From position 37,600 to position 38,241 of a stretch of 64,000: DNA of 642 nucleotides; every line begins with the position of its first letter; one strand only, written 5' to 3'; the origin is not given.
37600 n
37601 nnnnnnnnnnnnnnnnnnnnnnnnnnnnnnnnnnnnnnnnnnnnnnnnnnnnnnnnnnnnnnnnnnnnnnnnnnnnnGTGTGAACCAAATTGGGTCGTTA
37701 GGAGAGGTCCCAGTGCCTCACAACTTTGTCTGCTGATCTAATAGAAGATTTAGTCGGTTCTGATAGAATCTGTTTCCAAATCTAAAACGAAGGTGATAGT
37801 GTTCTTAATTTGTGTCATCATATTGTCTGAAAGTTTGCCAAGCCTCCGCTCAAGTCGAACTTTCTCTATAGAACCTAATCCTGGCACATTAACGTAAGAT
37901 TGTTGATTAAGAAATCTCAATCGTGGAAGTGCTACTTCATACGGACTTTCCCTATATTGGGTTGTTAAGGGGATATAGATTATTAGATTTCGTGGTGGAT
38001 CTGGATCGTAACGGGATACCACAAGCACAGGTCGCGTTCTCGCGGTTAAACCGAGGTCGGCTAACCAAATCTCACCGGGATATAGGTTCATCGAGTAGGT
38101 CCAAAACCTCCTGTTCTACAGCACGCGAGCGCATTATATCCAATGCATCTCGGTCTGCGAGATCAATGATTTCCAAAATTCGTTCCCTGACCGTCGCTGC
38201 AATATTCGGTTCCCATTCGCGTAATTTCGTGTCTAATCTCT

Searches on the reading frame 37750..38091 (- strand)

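Call 14: search_protein_families(library=pfam, proteins=[window:37750-38091:-])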
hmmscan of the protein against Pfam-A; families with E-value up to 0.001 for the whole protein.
window:37750-38091:- (113 aa): 1 family
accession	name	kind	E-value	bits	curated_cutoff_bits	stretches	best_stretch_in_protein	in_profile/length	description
PF02452.23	PemK_toxin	-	7.1e-14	52.4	23.1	1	5-102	2-108/109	PemK-like, MazF-like toxin of type II toxin-antitoxin system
